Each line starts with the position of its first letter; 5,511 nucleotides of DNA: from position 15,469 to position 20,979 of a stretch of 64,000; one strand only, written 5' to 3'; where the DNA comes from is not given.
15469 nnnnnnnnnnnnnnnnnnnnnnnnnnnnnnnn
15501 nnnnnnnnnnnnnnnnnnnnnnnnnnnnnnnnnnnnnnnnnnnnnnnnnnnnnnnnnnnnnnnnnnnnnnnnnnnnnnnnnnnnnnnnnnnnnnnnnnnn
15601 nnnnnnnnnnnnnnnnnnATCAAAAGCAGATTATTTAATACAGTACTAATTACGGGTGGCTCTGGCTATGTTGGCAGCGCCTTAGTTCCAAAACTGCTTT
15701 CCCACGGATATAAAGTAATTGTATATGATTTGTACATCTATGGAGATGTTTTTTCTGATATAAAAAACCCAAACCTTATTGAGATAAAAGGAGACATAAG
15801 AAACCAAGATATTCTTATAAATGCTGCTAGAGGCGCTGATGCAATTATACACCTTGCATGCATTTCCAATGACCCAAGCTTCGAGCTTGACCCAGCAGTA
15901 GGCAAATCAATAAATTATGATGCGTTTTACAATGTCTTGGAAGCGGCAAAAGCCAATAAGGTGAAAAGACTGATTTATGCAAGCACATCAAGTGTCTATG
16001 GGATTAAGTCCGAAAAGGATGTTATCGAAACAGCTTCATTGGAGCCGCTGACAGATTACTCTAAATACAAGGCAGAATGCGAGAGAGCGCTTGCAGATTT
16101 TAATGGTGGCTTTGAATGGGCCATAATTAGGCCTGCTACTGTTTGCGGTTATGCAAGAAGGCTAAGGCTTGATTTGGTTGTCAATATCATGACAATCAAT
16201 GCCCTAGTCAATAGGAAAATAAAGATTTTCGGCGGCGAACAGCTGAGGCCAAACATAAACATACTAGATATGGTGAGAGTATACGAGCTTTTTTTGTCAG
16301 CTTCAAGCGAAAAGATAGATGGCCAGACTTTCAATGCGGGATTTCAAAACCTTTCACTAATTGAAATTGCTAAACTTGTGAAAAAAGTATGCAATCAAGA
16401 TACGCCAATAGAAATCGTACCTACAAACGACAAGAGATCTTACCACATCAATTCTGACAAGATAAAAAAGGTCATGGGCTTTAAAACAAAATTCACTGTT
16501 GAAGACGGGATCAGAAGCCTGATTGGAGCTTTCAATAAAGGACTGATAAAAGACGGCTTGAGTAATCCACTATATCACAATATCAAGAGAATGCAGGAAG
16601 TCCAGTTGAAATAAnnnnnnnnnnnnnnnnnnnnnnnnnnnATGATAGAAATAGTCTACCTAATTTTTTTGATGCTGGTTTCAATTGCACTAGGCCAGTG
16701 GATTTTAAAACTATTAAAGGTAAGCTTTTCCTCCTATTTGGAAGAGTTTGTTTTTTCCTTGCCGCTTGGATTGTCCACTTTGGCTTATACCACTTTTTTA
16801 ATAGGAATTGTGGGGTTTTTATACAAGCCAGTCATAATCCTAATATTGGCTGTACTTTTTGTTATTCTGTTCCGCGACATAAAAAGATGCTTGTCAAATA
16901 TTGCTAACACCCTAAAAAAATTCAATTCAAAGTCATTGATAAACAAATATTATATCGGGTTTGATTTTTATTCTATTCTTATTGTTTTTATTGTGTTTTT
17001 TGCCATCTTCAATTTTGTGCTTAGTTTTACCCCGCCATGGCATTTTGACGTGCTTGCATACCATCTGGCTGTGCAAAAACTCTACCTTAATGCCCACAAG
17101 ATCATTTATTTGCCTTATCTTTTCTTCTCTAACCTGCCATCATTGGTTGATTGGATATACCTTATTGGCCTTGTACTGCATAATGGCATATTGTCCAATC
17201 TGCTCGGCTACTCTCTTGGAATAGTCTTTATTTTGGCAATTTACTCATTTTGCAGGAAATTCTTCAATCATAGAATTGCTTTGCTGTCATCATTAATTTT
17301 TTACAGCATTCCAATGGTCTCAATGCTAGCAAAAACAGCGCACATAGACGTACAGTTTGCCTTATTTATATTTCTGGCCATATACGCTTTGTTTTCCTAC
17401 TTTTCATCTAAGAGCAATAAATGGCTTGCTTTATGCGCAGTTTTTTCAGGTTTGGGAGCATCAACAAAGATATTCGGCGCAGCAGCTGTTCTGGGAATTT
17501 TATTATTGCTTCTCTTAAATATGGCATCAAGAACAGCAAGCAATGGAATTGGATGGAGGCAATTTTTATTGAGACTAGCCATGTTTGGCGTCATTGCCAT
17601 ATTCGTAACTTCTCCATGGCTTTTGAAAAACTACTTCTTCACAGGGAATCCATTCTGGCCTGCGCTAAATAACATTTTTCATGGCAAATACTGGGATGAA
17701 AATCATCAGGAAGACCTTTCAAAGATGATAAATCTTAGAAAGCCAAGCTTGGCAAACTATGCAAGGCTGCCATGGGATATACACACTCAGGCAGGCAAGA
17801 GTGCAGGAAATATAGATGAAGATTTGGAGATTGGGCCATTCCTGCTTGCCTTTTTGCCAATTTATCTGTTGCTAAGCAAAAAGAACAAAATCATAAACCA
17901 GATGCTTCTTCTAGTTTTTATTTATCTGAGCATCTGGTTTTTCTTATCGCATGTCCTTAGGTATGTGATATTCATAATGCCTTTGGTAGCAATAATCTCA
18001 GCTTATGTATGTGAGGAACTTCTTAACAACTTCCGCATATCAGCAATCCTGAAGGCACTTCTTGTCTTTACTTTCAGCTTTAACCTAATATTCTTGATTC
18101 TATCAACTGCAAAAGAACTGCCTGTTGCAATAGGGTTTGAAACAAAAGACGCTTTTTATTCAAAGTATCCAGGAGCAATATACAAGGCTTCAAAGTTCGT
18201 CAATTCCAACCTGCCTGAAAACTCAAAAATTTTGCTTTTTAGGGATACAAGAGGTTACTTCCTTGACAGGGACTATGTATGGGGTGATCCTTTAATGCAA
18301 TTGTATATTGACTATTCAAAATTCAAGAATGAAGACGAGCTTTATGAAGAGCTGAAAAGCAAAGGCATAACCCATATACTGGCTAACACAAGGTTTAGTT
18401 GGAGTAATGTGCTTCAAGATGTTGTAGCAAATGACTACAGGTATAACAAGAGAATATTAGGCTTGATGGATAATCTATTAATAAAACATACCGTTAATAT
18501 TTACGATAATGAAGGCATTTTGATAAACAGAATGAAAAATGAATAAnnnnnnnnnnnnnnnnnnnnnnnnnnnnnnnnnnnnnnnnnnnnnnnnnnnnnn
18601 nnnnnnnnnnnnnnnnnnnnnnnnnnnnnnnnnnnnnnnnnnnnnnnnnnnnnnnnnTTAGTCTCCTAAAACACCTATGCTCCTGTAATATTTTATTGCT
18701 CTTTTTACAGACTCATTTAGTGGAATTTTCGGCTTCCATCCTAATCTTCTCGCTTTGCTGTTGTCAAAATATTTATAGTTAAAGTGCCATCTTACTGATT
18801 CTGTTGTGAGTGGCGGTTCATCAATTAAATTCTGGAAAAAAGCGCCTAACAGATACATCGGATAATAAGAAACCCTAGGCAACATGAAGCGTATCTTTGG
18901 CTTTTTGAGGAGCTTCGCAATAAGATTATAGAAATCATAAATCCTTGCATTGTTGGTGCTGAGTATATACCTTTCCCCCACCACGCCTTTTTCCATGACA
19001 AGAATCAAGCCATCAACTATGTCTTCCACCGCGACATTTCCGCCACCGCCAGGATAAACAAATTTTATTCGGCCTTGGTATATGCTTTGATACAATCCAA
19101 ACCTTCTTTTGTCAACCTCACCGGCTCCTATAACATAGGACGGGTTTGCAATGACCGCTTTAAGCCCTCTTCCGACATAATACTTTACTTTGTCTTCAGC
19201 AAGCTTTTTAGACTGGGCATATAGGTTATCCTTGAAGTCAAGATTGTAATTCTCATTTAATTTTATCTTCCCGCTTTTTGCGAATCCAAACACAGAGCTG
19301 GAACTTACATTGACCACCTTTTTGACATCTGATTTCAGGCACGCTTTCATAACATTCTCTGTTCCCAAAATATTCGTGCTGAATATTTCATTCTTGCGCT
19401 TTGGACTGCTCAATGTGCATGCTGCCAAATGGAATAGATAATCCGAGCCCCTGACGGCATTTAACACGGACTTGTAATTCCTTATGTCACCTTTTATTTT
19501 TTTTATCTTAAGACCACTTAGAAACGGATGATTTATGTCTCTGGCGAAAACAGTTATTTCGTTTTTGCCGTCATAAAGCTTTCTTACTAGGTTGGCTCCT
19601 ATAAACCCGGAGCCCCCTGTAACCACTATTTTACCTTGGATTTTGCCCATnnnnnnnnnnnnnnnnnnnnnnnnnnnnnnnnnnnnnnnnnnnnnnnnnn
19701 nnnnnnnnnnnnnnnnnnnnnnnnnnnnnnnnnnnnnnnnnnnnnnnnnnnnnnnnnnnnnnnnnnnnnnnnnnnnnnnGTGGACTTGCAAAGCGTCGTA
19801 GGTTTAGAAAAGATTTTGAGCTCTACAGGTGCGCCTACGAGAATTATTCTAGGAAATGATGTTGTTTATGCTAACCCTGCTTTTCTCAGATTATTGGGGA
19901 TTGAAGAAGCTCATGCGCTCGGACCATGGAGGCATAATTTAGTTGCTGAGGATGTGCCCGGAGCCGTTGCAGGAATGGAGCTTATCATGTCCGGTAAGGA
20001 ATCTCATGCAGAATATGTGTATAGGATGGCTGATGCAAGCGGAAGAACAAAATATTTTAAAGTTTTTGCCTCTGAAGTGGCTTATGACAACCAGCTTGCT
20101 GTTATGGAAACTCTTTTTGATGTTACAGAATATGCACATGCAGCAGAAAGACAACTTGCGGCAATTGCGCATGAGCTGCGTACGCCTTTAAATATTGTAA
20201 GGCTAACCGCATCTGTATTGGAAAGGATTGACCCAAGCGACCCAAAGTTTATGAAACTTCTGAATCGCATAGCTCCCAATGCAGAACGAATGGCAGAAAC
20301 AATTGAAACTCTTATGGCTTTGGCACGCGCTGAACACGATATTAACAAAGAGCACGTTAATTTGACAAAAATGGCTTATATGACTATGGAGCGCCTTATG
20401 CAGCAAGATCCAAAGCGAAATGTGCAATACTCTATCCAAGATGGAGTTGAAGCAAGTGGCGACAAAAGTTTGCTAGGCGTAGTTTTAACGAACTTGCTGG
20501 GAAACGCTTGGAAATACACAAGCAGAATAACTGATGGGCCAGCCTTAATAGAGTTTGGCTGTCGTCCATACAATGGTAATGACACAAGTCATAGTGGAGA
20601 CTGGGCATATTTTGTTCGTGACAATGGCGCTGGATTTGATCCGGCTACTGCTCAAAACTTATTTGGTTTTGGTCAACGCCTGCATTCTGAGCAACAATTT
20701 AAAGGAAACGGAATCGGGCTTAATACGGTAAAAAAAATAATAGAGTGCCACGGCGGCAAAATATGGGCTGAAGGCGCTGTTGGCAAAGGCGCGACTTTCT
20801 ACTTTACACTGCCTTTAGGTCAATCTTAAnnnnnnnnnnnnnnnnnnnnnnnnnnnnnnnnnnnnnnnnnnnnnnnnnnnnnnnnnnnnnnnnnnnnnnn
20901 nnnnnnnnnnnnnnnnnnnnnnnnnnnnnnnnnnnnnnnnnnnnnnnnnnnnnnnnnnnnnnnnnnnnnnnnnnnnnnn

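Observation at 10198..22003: Bacterial-style nucleotide-heptose toolkit in an archaeon: split RfaE kinase and nucleotidyltransferase plus GT9 heptosyltransferase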

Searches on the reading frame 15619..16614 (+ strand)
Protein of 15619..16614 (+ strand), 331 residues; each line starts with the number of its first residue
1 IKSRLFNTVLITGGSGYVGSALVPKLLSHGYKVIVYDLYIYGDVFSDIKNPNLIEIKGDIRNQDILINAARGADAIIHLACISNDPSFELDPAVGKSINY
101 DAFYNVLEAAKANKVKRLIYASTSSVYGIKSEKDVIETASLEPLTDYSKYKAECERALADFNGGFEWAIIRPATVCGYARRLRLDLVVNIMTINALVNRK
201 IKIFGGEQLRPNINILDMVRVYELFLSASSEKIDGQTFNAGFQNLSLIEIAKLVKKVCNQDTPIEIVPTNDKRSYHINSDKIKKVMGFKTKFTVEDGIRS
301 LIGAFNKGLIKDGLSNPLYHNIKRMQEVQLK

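Call 3: search_protein_families(library=pfam, proteins=[window:15730-16614:+], max_evalue=0.01)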
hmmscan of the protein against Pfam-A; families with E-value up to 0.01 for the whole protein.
window:15730-16614:+ (294 aa): 8 families
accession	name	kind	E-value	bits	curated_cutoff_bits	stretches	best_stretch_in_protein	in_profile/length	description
PF01370.27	Epimerase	-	1.1e-25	90.9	20.9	1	19-204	46-240/240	NAD dependent epimerase/dehydratase family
PF16363.11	GDP_Man_Dehyd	-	2e-15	57.5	27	1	14-263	52-331/332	GDP-mannose 4,6 dehydratase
PF01073.25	3Beta_HSD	-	8.7e-14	51.6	22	1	12-157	42-200/280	3-beta hydroxysteroid dehydrogenase/isomerase family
PF13460.12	NAD_binding_10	-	1.8e-10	41.4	27.2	1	10-137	34-145/184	NAD(P)H-binding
PF04321.23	RmlD_sub_bind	-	4.5e-09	36.2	27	1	35-225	51-235/287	RmlD substrate binding domain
PF02719.21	Polysacc_synt_2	-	8e-06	25.7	20.2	1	17-86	57-128/293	Polysaccharide biosynthesis protein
PF07993.18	NAD_binding_4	-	5.9e-05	22.8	20.1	1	32-140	85-209/258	Male sterility protein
PF05368.20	NmrA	-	0.0037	17.3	27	0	13-87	47-108/298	NmrA-like family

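Call 4: search_protein_families(library=ncbifam, proteins=[window:15730-16614:+], max_evalue=0.01)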
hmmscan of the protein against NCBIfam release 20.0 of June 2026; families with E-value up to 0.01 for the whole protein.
window:15730-16614:+ (294 aa): 21 families
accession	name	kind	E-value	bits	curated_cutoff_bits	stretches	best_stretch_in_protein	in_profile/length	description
TIGR04180.1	EDH_00030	hypoth_equivalog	6.8e-19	68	475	1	16-242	51-274/297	NAD-dependent 4,6-dehydratase LegB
TIGR01181.1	dTDP_gluc_dehyt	equivalog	3.1e-18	65.9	365.1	1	13-265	49-308/321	dTDP-glucose 4,6-dehydratase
TIGR01179.1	galE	equivalog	4.6e-17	61.8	262.3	1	19-258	52-315/332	UDP-glucose 4-epimerase GalE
NF043036.1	ErythonDh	equivalog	2.4e-12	46.7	325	1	12-125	50-164/321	D-erythronate dehydrogenase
TIGR03466.1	HpnA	hypoth_equivalog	4.9e-12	45.4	367.65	1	18-257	47-282/327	hopanoid-associated sugar epimerase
TIGR02197.1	heptose_epim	equivalog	6e-12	45.4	274.6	1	18-114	45-142/316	ADP-glyceromanno-heptose 6-epimerase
NF011728.1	PRK15181.1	equivalog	6.8e-12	45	760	1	14-131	69-186/348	Vi polysaccharide biosynthesis UDP-N-acetylglucosaminuronic acid C-4 epimerase TviC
TIGR04130.1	FnlA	equivalog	3.5e-11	42.6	730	1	11-93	49-132/337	UDP-N-acetylglucosamine 4,6-dehydratase/5-epimerase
TIGR03589.1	PseB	equivalog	1.1e-07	31.1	407.75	1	16-87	55-126/324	UDP-N-acetylglucosamine 4,6-dehydratase (inverting)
TIGR01214.1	rmlD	equivalog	1.6e-07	30.7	224.05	1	22-220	35-225/285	dTDP-4-dehydrorhamnose reductase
NF042423.1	oxyalk_red_Shew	equivalog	3.2e-07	29.7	580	1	16-126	51-161/331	2-alkyl-3-oxoalkanoate reductase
NF007956.0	PRK10675.1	subfamily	8e-07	28.5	394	1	19-125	55-164/338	UDP-glucose 4-epimerase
NF042422.1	oxyalk_red_OleD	equivalog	8.1e-07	28.7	580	1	17-90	44-114/329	2-alkyl-3-oxoalkanoate reductase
NF007582.0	PRK10217.1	equivalog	2.8e-06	26.6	698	1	65-262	114-325/355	dTDP-glucose 4,6-dehydratase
NF007490.0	PRK10084.1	subfamily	3.1e-06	26.4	649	1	80-265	127-331/361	dTDP-glucose 4,6-dehydratase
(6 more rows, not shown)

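Call 84: search_protein_families(library=ncbifam, proteins=[window:15619-16614:+], max_evalue=1e-8)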
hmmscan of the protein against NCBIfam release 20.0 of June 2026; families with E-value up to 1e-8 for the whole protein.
window:15619-16614:+ (331 aa): 19 families
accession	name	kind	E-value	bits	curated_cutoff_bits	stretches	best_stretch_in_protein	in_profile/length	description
TIGR01179.1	galE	equivalog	7.5e-27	94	262.3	1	9-295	2-315/332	UDP-glucose 4-epimerase GalE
TIGR01181.1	dTDP_gluc_dehyt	equivalog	2.4e-26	92.6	365.1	1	9-302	2-308/321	dTDP-glucose 4,6-dehydratase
TIGR04180.1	EDH_00030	hypoth_equivalog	6.9e-25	87.7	475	1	9-279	1-274/297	NAD-dependent 4,6-dehydratase LegB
TIGR03466.1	HpnA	hypoth_equivalog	7.5e-20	71.1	367.65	1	8-294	2-282/327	hopanoid-associated sugar epimerase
TIGR02197.1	heptose_epim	equivalog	1.1e-19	70.8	274.6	1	9-151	1-142/316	ADP-glyceromanno-heptose 6-epimerase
NF043036.1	ErythonDh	equivalog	2.3e-17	63.2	325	1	9-162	3-164/321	D-erythronate dehydrogenase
TIGR04130.1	FnlA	equivalog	1.4e-14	53.8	730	1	8-130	6-132/337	UDP-N-acetylglucosamine 4,6-dehydratase/5-epimerase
NF042422.1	oxyalk_red_OleD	equivalog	1.9e-14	53.8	580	1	9-127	3-114/329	2-alkyl-3-oxoalkanoate reductase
NF011728.1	PRK15181.1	equivalog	2e-14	53.3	760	1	9-169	18-187/348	Vi polysaccharide biosynthesis UDP-N-acetylglucosaminuronic acid C-4 epimerase TviC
NF007956.0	PRK10675.1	subfamily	5.5e-14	52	394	1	8-162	2-164/338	UDP-glucose 4-epimerase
NF042423.1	oxyalk_red_Shew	equivalog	8.7e-13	48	580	1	6-163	8-161/331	2-alkyl-3-oxoalkanoate reductase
TIGR03589.1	PseB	equivalog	3.3e-12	46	407.75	1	7-124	5-126/324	UDP-N-acetylglucosamine 4,6-dehydratase (inverting)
TIGR01214.1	rmlD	equivalog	1e-11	44.5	224.05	1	8-256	1-224/285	dTDP-4-dehydrorhamnose reductase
NF007582.0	PRK10217.1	equivalog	7.2e-11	41.8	698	1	8-299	3-325/355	dTDP-glucose 4,6-dehydratase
NF007490.0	PRK10084.1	subfamily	2.4e-10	39.9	649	1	9-302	3-331/361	dTDP-glucose 4,6-dehydratase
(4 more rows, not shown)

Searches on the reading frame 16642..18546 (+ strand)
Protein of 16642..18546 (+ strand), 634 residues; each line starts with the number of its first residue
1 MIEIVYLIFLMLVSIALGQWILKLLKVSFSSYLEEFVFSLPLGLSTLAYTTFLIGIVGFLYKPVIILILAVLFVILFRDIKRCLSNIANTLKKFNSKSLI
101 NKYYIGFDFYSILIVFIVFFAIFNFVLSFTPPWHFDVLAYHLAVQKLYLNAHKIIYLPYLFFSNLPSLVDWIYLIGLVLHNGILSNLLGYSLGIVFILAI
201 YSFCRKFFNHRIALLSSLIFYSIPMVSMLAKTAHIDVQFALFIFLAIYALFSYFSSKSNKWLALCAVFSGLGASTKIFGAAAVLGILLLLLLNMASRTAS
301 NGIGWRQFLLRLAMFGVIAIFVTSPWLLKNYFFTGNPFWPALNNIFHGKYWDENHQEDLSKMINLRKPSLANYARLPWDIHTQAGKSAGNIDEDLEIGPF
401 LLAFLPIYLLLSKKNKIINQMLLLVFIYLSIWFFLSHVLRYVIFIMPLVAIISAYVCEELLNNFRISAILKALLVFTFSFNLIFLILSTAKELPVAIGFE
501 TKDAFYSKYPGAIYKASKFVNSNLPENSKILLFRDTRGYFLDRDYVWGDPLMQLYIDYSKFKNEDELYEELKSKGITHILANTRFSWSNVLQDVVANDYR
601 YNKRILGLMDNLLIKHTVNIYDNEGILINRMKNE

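Call 8: search_protein_families(library=pfam, proteins=[window:16642-18546:+], max_evalue=0.001)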
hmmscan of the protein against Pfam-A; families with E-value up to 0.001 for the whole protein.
window:16642-18546:+ (634 aa): 2 families
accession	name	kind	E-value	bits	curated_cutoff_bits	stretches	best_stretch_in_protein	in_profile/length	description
PF13231.12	PMT_2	-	3.2e-12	47.4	26.1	1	168-316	5-155/160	Dolichyl-phosphate-mannose-protein mannosyltransferase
PF02366.24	PMT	-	3.5e-06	27.2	22.7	1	188-317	88-227/245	Dolichyl-phosphate-mannose-protein mannosyltransferase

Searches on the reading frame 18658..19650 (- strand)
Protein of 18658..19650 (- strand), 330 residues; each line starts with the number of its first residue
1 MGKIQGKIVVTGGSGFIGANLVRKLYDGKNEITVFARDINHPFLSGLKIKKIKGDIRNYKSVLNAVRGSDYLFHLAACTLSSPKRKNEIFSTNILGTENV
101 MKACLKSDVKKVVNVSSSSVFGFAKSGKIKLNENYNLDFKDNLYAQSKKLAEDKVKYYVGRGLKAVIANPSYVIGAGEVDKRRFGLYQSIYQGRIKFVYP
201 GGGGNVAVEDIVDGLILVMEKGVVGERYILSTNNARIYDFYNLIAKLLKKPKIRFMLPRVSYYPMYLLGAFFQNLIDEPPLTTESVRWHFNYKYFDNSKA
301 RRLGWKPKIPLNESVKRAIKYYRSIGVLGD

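Call 3: search_protein_families(library=pfam, proteins=[window:18658-19650:-], max_evalue=0.01)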
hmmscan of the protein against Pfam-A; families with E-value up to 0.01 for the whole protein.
window:18658-19650:- (330 aa): 9 families
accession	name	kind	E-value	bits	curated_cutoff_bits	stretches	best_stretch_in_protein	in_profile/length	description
PF01370.27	Epimerase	-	3.7e-30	105.5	20.9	1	8-228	1-237/240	NAD dependent epimerase/dehydratase family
PF01073.25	3Beta_HSD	-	2.5e-26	92.8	22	1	9-164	1-172/280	3-beta hydroxysteroid dehydrogenase/isomerase family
PF16363.11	GDP_Man_Dehyd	-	6.1e-18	65.8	27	1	10-317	2-331/332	GDP-mannose 4,6 dehydratase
PF07993.18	NAD_binding_4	-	7e-16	58.6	20.1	1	68-188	88-225/258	Male sterility protein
PF02719.21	Polysacc_synt_2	-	2.3e-12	47.2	20.2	1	8-117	1-128/293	Polysaccharide biosynthesis protein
PF13460.12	NAD_binding_10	-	1.1e-11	45.4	27.2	1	12-172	1-145/184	NAD(P)H-binding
PF04321.23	RmlD_sub_bind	-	7.2e-08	32.3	27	1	7-176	2-154/287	RmlD substrate binding domain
PF05368.20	NmrA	-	9.3e-05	22.6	27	1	6-113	3-103/298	NmrA-like family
PF08659.16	KR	-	0.0068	16.8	22.6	0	6-70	1-76/180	KR domain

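Call 4: search_protein_families(library=ncbifam, proteins=[window:18658-19650:-], max_evalue=0.01)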
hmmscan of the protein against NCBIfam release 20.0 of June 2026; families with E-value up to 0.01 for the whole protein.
window:18658-19650:- (330 aa): 31 families (the best 25 are shown)
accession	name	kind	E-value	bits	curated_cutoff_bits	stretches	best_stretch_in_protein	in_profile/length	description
TIGR03466.1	HpnA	hypoth_equivalog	4.1e-51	173.8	367.65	1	7-327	2-326/327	hopanoid-associated sugar epimerase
NF052578.1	StrlDmthSdmBMthl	equivalog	9.6e-41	140.6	600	1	9-325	4-325/328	sterol demethylase protein SdmB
NF042422.1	oxyalk_red_OleD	equivalog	5.5e-29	101.6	580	1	7-319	2-325/329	2-alkyl-3-oxoalkanoate reductase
NF042423.1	oxyalk_red_Shew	equivalog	2.3e-27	95.9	580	1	7-317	10-330/331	2-alkyl-3-oxoalkanoate reductase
TIGR01181.1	dTDP_gluc_dehyt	equivalog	5.2e-22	78.3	365.1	1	7-323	1-312/321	dTDP-glucose 4,6-dehydratase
TIGR04180.1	EDH_00030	hypoth_equivalog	3e-19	69.2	475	1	8-154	1-155/297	NAD-dependent 4,6-dehydratase LegB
TIGR04130.1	FnlA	equivalog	1.3e-17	63.7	730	1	8-128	7-136/337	UDP-N-acetylglucosamine 4,6-dehydratase/5-epimerase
TIGR02197.1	heptose_epim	equivalog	1.2e-16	60.9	274.6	1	8-156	1-150/316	ADP-glyceromanno-heptose 6-epimerase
TIGR01179.1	galE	equivalog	3.1e-13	49.2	262.3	1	7-167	1-170/332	UDP-glucose 4-epimerase GalE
TIGR01777.1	yfcH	hypoth_equivalog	3.2e-13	49.9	207.35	1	8-294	1-285/292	TIGR01777 family oxidoreductase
NF050030.1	thlkprotThyD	equivalog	3.5e-13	49.4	400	1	7-296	2-296/305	thylakoid membrane protein ThyD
TIGR01746.1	Thioester-redct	subfamily_domain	2.1e-12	47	213.35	1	69-177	89-202/371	thioester reductase domain-containing protein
TIGR03589.1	PseB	equivalog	4.9e-12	45.4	407.75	1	7-118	6-126/324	UDP-N-acetylglucosamine 4,6-dehydratase (inverting)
TIGR02622.1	CDP_4_6_dhtase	equivalog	6.3e-12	45.3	278.45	1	7-158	6-168/352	CDP-glucose 4,6-dehydratase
NF043036.1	ErythonDh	equivalog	2.1e-10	40.3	325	1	7-162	2-167/321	D-erythronate dehydrogenase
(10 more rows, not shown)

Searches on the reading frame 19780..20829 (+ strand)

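Call 3: search_protein_families(library=pfam, proteins=[window:19780-20829:+], max_evalue=0.01)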
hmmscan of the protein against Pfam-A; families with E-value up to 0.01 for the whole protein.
window:19780-20829:+ (349 aa): 7 families
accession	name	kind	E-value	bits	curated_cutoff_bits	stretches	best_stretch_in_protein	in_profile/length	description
PF02518.31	HATPase_c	-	4.7e-18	66.1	26.4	1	227-347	1-110/111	Histidine kinase-, DNA gyrase B-, and HSP90-like ATPase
PF00512.31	HisKA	-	7e-14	52.1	26.9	1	123-186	3-65/66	His Kinase A (phospho-acceptor) domain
PF13426.13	PAS_9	-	0.00011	22.9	27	1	28-117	13-103/103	PAS domain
PF08447.18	PAS_3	-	0.00018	22.1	25.6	1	29-100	2-75/89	PAS fold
PF00989.32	PAS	-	0.0013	19.1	22.6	1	10-100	4-96/113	PAS fold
PF13188.13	PAS_8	-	0.0014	18.9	21.8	1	12-48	6-40/65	PAS domain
PF08448.16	PAS_4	-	0.0029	18.3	23.1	1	28-117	17-107/110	PAS fold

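Call 4: search_protein_families(library=ncbifam, proteins=[window:19780-20829:+], max_evalue=0.01)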
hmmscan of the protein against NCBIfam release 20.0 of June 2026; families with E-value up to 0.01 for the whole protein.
window:19780-20829:+ (349 aa): 74 families (the best 25 are shown)
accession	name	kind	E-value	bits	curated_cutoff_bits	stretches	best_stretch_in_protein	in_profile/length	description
NF047465.1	hybrid_HK_LvrA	exception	1.3e-39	135.9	1200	1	68-345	544-817/819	hybrid histidine kinase/response regulator LvrA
NF046044.1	PnpS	equivalog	5.9e-28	98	400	1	27-345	76-390/390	two-component system histidine kinase PnpS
TIGR02966.1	phoR_proteo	equivalog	4.8e-27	94.8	334.2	1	27-343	27-332/333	phosphate regulon sensor histidine kinase PhoR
NF006800.0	PRK09303.1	equivalog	7.1e-27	94.3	342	1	116-347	145-378/383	histidine kinase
NF041880.1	EPS_EpsF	equivalog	8.2e-23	80.6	900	1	120-345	272-492/492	response regulator EpsF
NF033092.0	HK_WalK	equivalog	1.6e-22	79.8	725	1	110-346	357-594/594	cell wall metabolism sensor histidine kinase WalK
NF008025.0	PRK10755.1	equivalog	3.4e-22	78.6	314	1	110-329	130-338/362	two-component system sensor histidine kinase PmrB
NF008312.0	PRK11100.1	equivalog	9.5e-22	77.5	356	1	109-345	243-473/477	two-component system sensor histidine kinase CreC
NF047874.1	MASE3_PAS_HK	subfamily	5.3e-21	75.1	560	1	12-346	270-625/655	MASE3 domain-containing sensor histidine kinase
TIGR02956.1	TMAO_torS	equivalog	1.1e-20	73.4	676.5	1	123-348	465-684/967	TMAO reductase system sensor histidine kinase/response regulator TorS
NF008468.0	PRK11360.1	equivalog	2e-20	72.7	646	1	27-347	289-609/616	two-component system sensor histidine kinase AtoS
NF041832.1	near_NosP_CTERM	subfamily_domain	5.1e-20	71.9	400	1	124-348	9-227/370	NahK/ErcS family hybrid sensor histidine kinase/response regulator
NF045595.1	HK_scytonemin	equivalog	6.2e-20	71.1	865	1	119-346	412-635/637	scytonemin biosynthesis sensor histidine kinase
NF007793.0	PRK10490.1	equivalog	1.7e-19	69.4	1123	1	125-347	667-883/895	two-component system sensor histidine kinase KdpD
TIGR01386.1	cztS_silS_copS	subfamily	1.8e-18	66.7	292.55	1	127-344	246-456/457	heavy metal sensor histidine kinase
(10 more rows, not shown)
